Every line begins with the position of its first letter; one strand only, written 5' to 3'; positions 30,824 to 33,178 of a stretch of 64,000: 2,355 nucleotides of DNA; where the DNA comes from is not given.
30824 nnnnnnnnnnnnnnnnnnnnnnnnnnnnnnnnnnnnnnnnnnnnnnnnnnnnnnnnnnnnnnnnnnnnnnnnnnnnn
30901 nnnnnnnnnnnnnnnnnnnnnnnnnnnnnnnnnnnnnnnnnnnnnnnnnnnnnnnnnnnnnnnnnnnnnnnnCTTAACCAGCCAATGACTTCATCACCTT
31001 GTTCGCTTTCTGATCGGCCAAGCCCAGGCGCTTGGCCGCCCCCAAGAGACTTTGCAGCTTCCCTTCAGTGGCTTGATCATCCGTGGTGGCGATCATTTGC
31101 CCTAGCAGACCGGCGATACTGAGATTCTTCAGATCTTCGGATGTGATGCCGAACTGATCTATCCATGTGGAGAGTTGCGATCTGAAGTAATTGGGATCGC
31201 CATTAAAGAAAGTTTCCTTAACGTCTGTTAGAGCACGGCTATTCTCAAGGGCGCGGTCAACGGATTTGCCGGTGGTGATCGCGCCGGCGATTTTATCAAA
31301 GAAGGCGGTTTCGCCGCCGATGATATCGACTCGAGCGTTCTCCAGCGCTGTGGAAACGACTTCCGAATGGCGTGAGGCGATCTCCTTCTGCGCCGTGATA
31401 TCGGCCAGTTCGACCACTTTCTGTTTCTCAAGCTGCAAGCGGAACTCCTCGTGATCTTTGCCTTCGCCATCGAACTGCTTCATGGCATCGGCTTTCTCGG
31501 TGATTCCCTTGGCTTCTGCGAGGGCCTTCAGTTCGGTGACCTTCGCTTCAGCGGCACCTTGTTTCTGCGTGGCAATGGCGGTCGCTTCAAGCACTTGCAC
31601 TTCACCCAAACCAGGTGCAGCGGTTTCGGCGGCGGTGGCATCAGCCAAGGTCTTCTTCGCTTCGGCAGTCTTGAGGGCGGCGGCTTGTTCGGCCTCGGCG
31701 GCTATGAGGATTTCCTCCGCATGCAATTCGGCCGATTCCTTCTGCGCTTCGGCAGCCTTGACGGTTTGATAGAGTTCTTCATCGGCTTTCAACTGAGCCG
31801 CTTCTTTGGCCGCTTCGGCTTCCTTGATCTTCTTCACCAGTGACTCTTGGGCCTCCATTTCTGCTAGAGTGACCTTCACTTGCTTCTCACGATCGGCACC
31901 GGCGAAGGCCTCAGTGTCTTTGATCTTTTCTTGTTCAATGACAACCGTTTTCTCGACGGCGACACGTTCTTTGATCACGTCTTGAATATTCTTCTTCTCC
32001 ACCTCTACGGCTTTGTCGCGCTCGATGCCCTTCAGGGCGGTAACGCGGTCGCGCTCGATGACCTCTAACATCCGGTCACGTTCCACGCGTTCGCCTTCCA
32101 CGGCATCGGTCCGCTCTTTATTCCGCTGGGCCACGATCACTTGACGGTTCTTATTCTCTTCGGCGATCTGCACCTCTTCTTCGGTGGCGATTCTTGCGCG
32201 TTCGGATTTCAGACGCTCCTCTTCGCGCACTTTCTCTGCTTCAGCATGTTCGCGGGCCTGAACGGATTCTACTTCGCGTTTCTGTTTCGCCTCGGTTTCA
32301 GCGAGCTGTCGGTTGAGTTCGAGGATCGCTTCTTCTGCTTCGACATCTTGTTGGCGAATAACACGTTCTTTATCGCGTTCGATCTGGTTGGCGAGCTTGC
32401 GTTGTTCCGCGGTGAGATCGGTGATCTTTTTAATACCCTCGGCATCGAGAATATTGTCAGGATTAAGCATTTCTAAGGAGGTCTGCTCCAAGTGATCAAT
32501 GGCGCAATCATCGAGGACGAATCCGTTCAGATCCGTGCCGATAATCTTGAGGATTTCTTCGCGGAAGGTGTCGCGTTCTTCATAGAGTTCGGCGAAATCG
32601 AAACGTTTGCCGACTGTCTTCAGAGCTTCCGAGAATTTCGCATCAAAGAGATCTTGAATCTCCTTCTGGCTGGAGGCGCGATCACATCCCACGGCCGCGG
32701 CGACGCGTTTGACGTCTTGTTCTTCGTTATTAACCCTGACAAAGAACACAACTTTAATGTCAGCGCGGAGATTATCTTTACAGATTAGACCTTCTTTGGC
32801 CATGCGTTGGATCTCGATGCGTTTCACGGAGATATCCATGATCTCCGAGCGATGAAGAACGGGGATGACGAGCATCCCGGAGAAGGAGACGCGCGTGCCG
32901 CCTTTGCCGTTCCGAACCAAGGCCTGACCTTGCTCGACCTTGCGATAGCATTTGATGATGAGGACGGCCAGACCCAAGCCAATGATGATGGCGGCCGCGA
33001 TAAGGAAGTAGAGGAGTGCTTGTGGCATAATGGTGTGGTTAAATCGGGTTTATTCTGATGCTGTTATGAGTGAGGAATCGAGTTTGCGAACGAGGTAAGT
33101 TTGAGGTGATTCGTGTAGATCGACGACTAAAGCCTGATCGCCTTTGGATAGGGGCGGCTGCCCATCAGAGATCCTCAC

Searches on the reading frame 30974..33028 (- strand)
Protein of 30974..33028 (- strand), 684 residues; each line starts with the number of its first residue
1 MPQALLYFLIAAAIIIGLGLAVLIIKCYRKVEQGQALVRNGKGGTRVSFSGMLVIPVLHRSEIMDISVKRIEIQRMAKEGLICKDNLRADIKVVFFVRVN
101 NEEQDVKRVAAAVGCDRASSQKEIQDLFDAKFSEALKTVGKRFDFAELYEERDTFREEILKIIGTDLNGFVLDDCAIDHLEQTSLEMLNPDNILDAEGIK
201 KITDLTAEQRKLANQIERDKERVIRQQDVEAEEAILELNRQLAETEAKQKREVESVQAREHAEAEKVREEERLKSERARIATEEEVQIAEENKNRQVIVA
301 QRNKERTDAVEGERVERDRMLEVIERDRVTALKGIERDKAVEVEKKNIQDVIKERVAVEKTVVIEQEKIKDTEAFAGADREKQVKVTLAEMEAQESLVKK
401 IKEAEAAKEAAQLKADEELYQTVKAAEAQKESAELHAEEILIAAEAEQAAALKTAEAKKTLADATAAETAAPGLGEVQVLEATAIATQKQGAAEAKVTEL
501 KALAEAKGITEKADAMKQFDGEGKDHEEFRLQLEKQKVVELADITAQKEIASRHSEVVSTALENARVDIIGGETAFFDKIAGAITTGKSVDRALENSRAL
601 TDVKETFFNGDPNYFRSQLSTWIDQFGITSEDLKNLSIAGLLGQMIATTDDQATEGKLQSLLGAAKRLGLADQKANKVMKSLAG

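Call 7: search_protein_families(library=pfam, proteins=[window:30974-33028:-], max_evalue=0.01)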
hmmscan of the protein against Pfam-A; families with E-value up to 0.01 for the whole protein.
window:30974-33028:- (684 aa): 0 families

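Call 8: search_protein_families(library=ncbifam, proteins=[window:30974-33028:-], max_evalue=0.01)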
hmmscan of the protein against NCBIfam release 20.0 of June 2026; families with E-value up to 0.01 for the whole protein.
window:30974-33028:- (684 aa): 0 families

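Call 9: search_protein_families(library=padloc, proteins=[window:30974-33028:-], max_evalue=0.01)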
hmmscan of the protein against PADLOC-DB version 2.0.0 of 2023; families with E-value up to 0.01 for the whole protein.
window:30974-33028:- (684 aa): 0 families

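Call 12: search_solved_structures(query=window:30974-33028:-, max_evalue=0.1)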
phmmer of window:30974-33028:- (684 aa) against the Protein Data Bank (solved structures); distinct sequences matched with E-value up to 0.1: 0.
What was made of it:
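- Tried and rejected: The flotillin alone hits nothing (call 12).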

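Call 40: search_solved_structures(query=A2, max_evalue=1)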
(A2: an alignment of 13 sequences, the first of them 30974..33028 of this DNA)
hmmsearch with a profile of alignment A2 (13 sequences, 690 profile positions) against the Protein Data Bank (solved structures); distinct sequences matched with E-value up to 1: 1.
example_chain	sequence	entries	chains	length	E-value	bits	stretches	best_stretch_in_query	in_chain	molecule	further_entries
8z5g_A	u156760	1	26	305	0.0053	18.4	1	365-450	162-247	Protein QmcA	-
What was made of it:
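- QmcA, PDB 8z5g, was the only hit of the flotillin profile (call 40).
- Tried and rejected: Its profile hits only QmcA weakly (call 40).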

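Call 42: search_protein_families(library=pfam, alignment_id=A2, max_evalue=1)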
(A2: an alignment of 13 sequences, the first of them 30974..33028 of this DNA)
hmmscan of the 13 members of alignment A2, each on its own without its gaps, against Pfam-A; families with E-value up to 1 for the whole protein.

A. member 1, window:30974-33028:- (684 aa): 0 families

B. families by the number of members that match (of 13 scanned): 6 families
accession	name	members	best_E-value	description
PF01145.31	Band_7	2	9.3e-11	SPFH domain / Band 7 family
PF25639.1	DUF7943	1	0.1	Domain of unknown function (DUF7943)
PF11188.13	DUF2975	1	0.11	Protein of unknown function (DUF2975)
PF14673.11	DUF4459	1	0.17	Domain of unknown function (DUF4459)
PF15170.11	CaM-KIIN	1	0.52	Calcium/calmodulin-dependent protein kinase II inhibitor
PF18895.5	T4SS_pilin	1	0.84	Type IV secretion system pilin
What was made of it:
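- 30974..33028 (-): Flotillin gene (684 aa): N-terminal membrane anchor, divergent SPFH domain, Glu/Ala-rich coiled coil, and a C-terminal part specific to the giant-linked subfamily. No Pfam Band_7 hit for this protein, and only 2 of 13 subfamily members hit it (calls 7, 42).
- On YqiK/FloT-type bacterial flotillin: Pfam Band_7 and NCBIfam do not recognise the window protein (calls 7, 8, 42), so it is a divergent member.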

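Call 62: list_cluster_members(proteins=[P0001, window:30974-33028:-])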
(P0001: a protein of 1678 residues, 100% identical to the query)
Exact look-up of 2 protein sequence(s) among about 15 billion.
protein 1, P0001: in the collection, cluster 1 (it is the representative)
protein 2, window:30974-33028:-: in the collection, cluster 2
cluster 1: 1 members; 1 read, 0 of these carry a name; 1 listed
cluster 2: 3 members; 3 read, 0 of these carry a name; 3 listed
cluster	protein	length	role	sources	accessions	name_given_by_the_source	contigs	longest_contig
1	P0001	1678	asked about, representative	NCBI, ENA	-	-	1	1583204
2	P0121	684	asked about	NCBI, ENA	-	-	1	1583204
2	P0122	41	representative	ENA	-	-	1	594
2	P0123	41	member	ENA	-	-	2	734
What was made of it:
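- Tried and rejected: The cluster look-up gave no names (call 62).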

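Call 88: search_dna_similar(query=window:30974-33028:-, collection=plasmids, mode=protein, max_rows=60, max_evalue=1e-10)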
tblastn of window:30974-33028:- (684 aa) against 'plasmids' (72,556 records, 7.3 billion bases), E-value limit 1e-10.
Records with a match: 317; places in all: 317; records where one place covers at least 80% of the query: 5.
Best place of each record, by identity: <60% 317.
By first word of the organism name: Escherichia 229; Shigella 27; Salmonella 5; Shinella 5; Agrobacterium 5; Variovorax 4; Paracoccus 4; Streptomyces 3; Klebsiella 3; Thioclava 3; and 24 more.
By predicted mobility (MOB-suite, as given by PLSDB): conjugative 260; non-mobilizable 53; mobilizable 4.
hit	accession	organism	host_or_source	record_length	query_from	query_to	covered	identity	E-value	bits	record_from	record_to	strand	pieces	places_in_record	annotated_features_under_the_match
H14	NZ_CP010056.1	Hymenobacter sp. DG25B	single cell,soil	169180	26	675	95%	53.5%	3e-128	622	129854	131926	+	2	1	hypothetical protein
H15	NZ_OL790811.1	Proteus mirabilis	-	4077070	28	648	91%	44.6%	1e-104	441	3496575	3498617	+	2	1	none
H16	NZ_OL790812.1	Proteus mirabilis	-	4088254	28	648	91%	44.6%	1e-104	441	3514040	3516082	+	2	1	none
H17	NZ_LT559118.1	Nonomuraea gerenzanensis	-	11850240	26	684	81%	48.4%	6e-109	482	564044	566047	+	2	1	none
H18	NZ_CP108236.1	Streptomyces sp. NBC_00080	-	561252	26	672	79%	48.3%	5e-105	465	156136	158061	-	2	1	flotillin family protein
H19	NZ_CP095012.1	Streptomyces sp. 2P-4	cell culture,mudflats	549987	26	672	79%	47.8%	3e-99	458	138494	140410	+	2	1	flotillin family protein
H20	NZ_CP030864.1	Streptomyces globosus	cell culture,environment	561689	26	672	79%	47.8%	3e-99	458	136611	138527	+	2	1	flotillin family protein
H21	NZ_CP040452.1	Halomonas sp. PA16-9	-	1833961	28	600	84%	42.2%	2e-109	372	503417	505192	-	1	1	none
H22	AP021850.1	Deinococcus grandis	-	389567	28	591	71%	48.7%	8e-100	435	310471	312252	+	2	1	hypothetical protein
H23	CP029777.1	Deinococcus actinosclerus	mixed culture,wastewater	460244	28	591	71%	48.1%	4e-98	429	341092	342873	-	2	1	hypothetical protein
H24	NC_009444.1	Pseudomonas fluorescens SBW25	-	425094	28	591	71%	44.7%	9e-86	381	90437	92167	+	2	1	SPFH domain-containing protein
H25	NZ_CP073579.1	Photobacterium sp. GJ3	-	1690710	28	643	77%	34.8%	2e-55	287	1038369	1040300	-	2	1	record has no annotation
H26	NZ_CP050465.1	Vibrio campbellii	single cell,seawater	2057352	28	643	79%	33.6%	1e-53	281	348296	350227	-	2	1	none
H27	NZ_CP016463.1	Bosea sp. RAC05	Microbial isolate,Algal phycosphere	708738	27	394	54%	30.6%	5e-29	132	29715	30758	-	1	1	flotillin domain-containing protein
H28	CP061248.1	Escherichia coli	Homo sapiens,cell culture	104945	26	398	55%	29.9%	6e-28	128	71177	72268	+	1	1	none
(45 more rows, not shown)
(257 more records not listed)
